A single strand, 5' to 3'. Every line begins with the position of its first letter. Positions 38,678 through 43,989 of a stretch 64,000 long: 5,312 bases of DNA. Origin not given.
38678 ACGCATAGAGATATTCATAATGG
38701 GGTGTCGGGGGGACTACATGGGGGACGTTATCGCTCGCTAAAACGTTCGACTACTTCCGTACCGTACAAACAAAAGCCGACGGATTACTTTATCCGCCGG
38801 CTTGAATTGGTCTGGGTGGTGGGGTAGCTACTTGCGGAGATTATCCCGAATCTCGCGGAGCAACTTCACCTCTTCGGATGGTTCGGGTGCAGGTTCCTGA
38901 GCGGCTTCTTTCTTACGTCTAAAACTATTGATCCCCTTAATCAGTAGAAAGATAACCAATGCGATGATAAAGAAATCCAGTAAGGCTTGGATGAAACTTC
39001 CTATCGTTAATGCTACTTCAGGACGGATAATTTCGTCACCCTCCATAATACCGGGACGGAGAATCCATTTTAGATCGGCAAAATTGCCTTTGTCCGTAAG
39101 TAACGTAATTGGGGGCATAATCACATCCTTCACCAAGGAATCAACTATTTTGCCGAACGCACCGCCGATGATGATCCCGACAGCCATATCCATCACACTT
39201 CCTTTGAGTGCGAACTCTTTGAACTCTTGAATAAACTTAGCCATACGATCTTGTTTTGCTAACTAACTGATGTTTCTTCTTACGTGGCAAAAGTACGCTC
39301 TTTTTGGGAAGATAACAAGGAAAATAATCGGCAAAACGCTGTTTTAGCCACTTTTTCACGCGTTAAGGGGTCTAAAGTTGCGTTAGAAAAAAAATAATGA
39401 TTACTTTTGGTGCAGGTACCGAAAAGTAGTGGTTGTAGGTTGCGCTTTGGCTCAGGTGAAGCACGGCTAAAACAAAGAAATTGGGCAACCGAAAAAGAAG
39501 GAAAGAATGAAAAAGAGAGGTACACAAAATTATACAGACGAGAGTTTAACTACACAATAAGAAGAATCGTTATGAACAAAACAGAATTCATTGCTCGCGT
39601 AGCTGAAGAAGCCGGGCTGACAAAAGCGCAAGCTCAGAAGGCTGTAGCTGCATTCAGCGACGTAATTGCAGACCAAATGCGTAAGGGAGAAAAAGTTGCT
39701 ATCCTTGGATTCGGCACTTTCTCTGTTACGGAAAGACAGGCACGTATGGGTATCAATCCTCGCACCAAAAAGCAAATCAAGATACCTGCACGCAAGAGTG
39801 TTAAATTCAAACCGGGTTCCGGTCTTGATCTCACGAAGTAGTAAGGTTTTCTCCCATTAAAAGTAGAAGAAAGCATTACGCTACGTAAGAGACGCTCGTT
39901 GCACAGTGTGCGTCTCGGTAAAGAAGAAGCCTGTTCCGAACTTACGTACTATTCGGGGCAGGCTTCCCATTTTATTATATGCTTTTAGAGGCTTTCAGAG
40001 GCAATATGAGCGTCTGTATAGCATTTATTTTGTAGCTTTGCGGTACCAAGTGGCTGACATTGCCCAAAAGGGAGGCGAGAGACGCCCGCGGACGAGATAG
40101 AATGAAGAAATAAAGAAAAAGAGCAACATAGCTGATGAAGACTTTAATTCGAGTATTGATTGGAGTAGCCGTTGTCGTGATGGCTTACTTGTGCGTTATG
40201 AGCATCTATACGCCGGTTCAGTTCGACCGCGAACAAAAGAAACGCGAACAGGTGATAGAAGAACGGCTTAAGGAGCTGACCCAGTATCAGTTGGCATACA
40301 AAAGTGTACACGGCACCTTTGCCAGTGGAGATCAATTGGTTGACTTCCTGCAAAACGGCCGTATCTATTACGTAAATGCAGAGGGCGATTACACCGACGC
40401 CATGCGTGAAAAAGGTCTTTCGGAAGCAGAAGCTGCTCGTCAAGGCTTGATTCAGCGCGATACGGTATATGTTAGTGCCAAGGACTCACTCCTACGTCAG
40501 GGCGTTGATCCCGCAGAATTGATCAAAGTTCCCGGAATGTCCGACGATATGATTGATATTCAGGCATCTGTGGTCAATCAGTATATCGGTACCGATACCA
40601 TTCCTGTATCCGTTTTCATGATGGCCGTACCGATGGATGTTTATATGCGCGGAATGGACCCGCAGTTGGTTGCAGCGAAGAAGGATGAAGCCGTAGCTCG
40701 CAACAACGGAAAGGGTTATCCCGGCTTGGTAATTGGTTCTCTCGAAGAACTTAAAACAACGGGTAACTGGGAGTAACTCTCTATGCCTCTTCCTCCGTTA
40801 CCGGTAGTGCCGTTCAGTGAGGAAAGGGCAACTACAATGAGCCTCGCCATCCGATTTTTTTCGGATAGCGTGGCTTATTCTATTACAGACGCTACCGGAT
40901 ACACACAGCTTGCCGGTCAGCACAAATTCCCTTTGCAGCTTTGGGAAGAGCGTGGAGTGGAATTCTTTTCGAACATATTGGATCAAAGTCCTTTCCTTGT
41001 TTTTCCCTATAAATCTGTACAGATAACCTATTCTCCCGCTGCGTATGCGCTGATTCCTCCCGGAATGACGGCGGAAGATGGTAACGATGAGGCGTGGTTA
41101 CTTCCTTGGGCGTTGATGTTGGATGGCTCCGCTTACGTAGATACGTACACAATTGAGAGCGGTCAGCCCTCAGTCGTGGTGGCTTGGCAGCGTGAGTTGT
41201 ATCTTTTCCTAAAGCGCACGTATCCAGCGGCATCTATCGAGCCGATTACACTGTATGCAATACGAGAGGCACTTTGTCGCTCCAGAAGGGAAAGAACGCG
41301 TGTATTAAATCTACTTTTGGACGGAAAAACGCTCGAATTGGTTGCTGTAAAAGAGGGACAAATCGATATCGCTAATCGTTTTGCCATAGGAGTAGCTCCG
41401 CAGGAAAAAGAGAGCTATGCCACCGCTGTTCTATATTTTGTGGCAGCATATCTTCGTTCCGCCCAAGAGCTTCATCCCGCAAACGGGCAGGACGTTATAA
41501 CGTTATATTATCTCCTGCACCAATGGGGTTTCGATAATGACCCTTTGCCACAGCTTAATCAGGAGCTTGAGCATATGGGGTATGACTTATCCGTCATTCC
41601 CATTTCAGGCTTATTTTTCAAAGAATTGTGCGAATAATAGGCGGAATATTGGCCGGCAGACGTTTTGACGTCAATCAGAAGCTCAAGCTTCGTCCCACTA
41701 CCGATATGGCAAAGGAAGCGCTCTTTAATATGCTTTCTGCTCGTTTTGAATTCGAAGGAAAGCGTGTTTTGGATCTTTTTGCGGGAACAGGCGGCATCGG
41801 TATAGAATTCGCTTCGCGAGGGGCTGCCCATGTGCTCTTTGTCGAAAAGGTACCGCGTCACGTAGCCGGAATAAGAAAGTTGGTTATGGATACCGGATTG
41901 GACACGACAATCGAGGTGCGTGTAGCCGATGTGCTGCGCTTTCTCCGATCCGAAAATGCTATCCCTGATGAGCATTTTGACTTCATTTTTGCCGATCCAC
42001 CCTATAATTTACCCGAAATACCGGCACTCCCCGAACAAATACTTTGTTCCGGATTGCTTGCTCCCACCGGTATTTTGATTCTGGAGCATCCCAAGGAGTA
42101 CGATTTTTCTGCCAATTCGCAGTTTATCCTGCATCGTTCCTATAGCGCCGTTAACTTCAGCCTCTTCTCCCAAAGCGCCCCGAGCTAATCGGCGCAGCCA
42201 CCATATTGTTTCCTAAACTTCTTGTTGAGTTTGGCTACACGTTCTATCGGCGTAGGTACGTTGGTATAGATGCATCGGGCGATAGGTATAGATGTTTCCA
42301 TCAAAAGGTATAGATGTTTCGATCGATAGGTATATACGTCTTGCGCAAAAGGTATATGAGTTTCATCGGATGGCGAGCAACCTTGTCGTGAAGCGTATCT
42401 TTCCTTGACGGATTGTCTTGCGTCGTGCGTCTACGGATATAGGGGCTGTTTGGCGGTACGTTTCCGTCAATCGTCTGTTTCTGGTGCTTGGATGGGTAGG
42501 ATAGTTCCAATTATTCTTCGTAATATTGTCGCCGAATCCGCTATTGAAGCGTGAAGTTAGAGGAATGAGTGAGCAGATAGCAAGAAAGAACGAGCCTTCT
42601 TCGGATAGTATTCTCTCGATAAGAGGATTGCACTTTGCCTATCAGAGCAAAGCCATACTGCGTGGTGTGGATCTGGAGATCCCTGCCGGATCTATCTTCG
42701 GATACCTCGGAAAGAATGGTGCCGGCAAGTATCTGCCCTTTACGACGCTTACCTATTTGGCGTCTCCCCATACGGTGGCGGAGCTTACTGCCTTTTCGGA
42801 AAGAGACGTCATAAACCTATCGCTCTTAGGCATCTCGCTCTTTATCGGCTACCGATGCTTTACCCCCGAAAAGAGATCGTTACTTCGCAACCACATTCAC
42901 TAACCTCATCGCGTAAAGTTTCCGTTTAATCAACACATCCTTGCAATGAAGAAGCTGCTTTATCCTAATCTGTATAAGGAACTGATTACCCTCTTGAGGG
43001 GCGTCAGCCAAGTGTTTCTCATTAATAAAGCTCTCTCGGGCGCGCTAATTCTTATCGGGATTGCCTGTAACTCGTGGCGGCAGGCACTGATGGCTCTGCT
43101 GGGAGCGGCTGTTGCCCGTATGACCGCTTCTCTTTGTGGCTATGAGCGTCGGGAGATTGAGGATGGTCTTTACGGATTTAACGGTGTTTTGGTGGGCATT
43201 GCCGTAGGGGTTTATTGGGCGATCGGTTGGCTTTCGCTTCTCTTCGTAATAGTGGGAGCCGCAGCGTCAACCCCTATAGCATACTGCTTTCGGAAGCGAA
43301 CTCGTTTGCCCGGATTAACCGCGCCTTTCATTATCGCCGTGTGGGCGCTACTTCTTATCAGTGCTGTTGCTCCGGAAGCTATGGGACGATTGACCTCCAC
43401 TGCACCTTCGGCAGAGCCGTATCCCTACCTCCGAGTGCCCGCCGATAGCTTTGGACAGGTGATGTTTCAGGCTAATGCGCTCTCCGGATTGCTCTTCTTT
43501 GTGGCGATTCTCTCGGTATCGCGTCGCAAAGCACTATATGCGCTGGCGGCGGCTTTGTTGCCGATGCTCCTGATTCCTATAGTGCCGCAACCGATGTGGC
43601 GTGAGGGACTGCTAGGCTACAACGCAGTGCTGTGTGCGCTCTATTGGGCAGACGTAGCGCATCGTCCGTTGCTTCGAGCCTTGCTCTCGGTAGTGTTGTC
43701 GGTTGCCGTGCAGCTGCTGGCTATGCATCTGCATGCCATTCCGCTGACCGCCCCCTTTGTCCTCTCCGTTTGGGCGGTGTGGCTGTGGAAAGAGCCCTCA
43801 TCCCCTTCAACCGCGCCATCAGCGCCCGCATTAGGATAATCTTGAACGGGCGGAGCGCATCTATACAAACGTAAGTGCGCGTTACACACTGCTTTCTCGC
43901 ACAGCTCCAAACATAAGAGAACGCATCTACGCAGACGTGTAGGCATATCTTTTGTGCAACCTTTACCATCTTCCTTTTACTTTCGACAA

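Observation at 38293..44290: Two direct copies of a MITE-like element with an internal 22-23-bp minisatellite bracket a 5.5-kb gene block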

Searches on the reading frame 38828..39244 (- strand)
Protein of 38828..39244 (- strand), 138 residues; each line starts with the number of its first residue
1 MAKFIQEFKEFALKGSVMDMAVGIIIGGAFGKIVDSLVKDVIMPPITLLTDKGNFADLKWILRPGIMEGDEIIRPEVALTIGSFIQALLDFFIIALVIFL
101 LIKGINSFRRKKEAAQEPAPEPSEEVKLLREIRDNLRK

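Call 15: search_protein_families(library=pfam, proteins=[window:38828-39244:-], max_evalue=0.01)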
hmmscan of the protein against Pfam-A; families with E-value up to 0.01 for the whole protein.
window:38828-39244:- (138 aa): 1 family
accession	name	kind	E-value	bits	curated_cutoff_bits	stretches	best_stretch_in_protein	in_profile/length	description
PF01741.23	MscL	-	5.6e-43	146.6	27.4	1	4-136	1-122/123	Large-conductance mechanosensitive channel, MscL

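Call 16: find_encoding_contigs(protein=window:38828-39244:-, flank=10000, max_places=10)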
Protein window:38828-39244:- (138 aa): 23 contigs read that carry it; 10 places shown.
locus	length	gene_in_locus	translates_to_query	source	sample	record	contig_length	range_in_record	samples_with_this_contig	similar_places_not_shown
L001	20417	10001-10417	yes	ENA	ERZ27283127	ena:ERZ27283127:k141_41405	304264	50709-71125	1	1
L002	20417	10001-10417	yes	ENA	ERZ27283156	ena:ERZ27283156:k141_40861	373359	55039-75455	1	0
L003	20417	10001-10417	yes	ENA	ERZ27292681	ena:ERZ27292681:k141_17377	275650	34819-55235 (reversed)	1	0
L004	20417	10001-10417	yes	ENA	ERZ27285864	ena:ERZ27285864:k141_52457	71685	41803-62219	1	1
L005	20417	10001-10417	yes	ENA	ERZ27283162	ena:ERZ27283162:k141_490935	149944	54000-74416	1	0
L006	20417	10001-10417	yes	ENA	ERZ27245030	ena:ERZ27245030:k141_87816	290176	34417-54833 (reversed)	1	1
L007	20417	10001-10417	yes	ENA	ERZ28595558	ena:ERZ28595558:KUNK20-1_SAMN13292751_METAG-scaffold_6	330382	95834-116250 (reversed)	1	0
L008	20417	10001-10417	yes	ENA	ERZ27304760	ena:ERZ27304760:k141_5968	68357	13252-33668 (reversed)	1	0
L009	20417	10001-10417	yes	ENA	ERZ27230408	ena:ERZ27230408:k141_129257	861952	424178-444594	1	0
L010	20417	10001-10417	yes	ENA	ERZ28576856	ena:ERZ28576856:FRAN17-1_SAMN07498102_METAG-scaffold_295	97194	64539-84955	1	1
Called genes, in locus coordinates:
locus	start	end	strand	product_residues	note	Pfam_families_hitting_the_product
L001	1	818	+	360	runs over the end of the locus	PF01855:POR_N, PF02780:Transketolase_C (weak), PF17147:PFOR_II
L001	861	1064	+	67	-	-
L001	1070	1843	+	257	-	PF02775:TPP_enzyme_C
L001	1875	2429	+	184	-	PF01558:POR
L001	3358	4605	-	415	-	PF07690:MFS_1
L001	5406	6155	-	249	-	PF03253:UT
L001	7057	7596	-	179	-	PF03602:Cons_hypoth95, PF05175:MTS (weak), PF13847:Methyltransf_31 (weak), PF13649:Methyltransf_25 (faint)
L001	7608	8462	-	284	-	PF12864:DUF3822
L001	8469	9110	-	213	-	-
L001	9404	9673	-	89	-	PF00216:Bac_DNA_binding, PF18291:HU-HIG, PF14908:HU-CCDC81_euk_1 (weak)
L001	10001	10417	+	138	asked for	PF01741:MscL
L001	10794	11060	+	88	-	-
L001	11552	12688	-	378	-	PF04055:Radical_SAM, PF13186:SPASM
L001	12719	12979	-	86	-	-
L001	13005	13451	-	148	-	-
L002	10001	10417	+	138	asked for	PF01741:MscL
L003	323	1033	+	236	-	PF03544:TonB_C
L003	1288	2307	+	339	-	PF00348:polyprenyl_synt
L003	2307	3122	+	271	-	PF01026:TatD_DNase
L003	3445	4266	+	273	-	PF01618:MotA_ExbB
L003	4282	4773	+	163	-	-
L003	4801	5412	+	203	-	PF02472:ExbD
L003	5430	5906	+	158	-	PF02472:ExbD (faint)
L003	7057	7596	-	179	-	PF03602:Cons_hypoth95, PF05175:MTS (weak), PF13847:Methyltransf_31 (weak)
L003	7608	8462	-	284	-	PF12864:DUF3822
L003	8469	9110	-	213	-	-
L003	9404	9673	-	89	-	PF00216:Bac_DNA_binding, PF18291:HU-HIG, PF14908:HU-CCDC81_euk_1 (weak)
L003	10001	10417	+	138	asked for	PF01741:MscL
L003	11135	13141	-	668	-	PF22745:Nlig-Ia, PF01653:DNA_ligase_aden, PF03120:OB_DNA_ligase, PF03119:DNA_ligase_ZBD, PF14520:HHH_5 (faint), PF12826:HHH_2, PF00533:BRCT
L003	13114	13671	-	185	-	PF13302:Acetyltransf_3, PF00583:Acetyltransf_1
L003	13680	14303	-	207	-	PF21176:RecR_HhH, PF02132:RecR_ZnF, PF01751:Toprim, PF13662:Toprim_4, PF21175:RecR_C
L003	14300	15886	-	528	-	PF10150:RNase_E_G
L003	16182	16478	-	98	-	PF00216:Bac_DNA_binding, PF18291:HU-HIG, PF18175:HU-CCDC81_bac_2 (faint), PF18289:HU-CCDC81_euk_2 (weak), PF14908:HU-CCDC81_euk_1 (weak)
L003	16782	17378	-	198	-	PF00081:Sod_Fe_N, PF02777:Sod_Fe_C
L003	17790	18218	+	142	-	-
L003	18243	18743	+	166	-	-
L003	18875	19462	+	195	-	-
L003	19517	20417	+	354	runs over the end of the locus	PF01264:Chorismate_synt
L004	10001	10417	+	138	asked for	PF01741:MscL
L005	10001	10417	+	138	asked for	PF01741:MscL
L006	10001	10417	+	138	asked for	PF01741:MscL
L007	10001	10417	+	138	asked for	PF01741:MscL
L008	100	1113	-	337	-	PF00005:ABC_tran, PF02463:SMC_N, PF13304:AAA_21 (faint)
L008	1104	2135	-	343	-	PF01032:FecCD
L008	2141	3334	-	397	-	PF01497:Peripla_BP_2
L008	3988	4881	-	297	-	PF03253:UT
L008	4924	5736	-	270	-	PF12730:ABC2_membrane_4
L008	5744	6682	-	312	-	PF00005:ABC_tran, PF13304:AAA_21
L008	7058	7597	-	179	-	PF03602:Cons_hypoth95, PF05175:MTS (weak), PF13847:Methyltransf_31 (weak), PF09445:Methyltransf_15 (weak)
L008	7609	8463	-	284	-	PF12864:DUF3822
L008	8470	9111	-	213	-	-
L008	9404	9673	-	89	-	PF00216:Bac_DNA_binding, PF18291:HU-HIG, PF14908:HU-CCDC81_euk_1 (weak)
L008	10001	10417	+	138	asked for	PF01741:MscL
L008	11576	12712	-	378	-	PF04055:Radical_SAM, PF13186:SPASM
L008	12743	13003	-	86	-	-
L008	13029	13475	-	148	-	-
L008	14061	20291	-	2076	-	-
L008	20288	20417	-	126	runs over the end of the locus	-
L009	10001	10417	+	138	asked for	PF01741:MscL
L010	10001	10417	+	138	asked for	PF01741:MscL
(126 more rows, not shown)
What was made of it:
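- Against this, the L003-type arrangement recurs in four independent samples (call 16).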

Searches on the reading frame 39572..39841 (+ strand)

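Call 15: search_protein_families(library=pfam, proteins=[window:39572-39841:+], max_evalue=0.01)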
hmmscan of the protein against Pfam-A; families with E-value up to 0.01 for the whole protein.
window:39572-39841:+ (89 aa): 6 families
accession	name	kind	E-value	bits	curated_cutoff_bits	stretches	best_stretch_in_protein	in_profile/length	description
PF00216.26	Bac_DNA_binding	-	8.8e-33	112.9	22.4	1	1-85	1-85/90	Bacterial DNA-binding protein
PF18291.6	HU-HIG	-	1.6e-08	35.1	26.2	1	2-85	33-114/125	HU domain fused to wHTH, Ig, or Glycine-rich motif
PF14908.11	HU-CCDC81_euk_1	-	2.4e-06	27.9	26.1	1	15-62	18-65/89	CCDC81 eukaryotic HU domain 1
PF18289.6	HU-CCDC81_euk_2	-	4.9e-05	23.7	26.1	1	8-59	8-61/75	CCDC81 eukaryotic HU domain 2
PF10025.14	DUF2267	-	5.1e-05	23.9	29.8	1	2-41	69-108/122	Uncharacterized conserved protein (DUF2267)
PF18175.6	HU-CCDC81_bac_2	-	0.0014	18.9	35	1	9-56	6-53/70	CCDC81-like prokaryotic HU domain 2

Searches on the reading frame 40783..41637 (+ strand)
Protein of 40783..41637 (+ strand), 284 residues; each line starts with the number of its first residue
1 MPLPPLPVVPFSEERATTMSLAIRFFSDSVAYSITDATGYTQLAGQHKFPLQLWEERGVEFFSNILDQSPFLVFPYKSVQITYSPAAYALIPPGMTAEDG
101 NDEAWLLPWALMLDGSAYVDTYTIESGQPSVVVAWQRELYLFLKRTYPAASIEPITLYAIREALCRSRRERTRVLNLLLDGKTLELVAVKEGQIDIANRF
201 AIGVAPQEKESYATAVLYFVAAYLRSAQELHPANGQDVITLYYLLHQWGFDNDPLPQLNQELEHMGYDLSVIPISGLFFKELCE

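Call 15: search_protein_families(library=pfam, proteins=[window:40783-41637:+], max_evalue=0.01)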
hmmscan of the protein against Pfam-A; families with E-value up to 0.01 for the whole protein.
window:40783-41637:+ (284 aa): 1 family
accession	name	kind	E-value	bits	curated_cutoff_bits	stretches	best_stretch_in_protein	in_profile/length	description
PF12864.12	DUF3822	-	1.4e-20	74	24.9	1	12-205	5-195/241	Protein of unknown function (DUF3822)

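Call 46: find_homologous_proteins(query=window:40783-41637:+, max_evalue=1e-10)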
Query window:40783-41637:+ (284 aa): 2 proteins with E <= 1e-10 among 881 candidates.
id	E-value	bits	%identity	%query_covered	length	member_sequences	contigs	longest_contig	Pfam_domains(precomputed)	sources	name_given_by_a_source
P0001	1.5e-170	584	91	96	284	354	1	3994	PF12864.13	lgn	-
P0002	1.2e-76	276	47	95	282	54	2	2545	PF12864.13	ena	-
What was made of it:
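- Tried and rejected: The nearest non-self DUF3822 homologue is 47% identical and sits on contigs shorter than 3 kb (call 46), so no cross-species comparison was possible.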

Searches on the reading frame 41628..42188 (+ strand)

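Call 15: search_protein_families(library=pfam, proteins=[window:41628-42188:+], max_evalue=0.01)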
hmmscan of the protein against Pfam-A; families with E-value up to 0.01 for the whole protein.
window:41628-42188:+ (186 aa): 8 families
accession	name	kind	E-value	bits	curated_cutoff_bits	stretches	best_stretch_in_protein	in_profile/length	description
PF03602.21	Cons_hypoth95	-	2.4e-38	132.1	24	1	1-174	1-175/182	Conserved hypothetical protein 95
PF13847.12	Methyltransf_31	-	6e-08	32.9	27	1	43-159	3-117/145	Methyltransferase domain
PF05175.20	MTS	-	1.4e-06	28.5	23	1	25-127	16-109/170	Methyltransferase small domain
PF13649.12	Methyltransf_25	-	5.8e-06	27.4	27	1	47-122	1-70/97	Methyltransferase domain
PF09445.16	Methyltransf_15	-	9.5e-06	25.7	22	1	45-126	2-81/165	RNA cap guanine-N2 methyltransferase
PF01170.24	UPF0020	-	0.0012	19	22.3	0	44-126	29-131/197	RMKL-like, methyltransferase domain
PF02086.21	MethyltransfD12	-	0.0014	18.9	22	0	29-65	5-42/253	D12 class N6 adenine-specific DNA methyltransferase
PF02475.24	TRM5-TYW2_MTfase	-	0.0037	17.7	28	1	42-105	35-99/164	TRM5/TYW2 methyltransferase domain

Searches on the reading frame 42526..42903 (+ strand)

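Call 15: search_protein_families(library=pfam, proteins=[window:42526-42903:+], max_evalue=0.01)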
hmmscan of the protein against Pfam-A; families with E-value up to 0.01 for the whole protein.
window:42526-42903:+ (125 aa): 1 family
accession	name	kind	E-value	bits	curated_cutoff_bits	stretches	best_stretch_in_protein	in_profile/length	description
PF00005.33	ABC_tran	-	0.0086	17.1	25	0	45-81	1-37/137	ABC transporter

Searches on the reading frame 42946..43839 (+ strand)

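Call 15: search_protein_families(library=pfam, proteins=[window:42946-43839:+], max_evalue=0.01)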
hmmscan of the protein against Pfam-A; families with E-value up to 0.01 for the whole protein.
window:42946-43839:+ (297 aa): 1 family
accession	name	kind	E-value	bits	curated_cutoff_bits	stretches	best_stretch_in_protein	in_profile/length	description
PF03253.19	UT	-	1.9e-65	221.4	25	1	15-282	3-291/292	Urea transporter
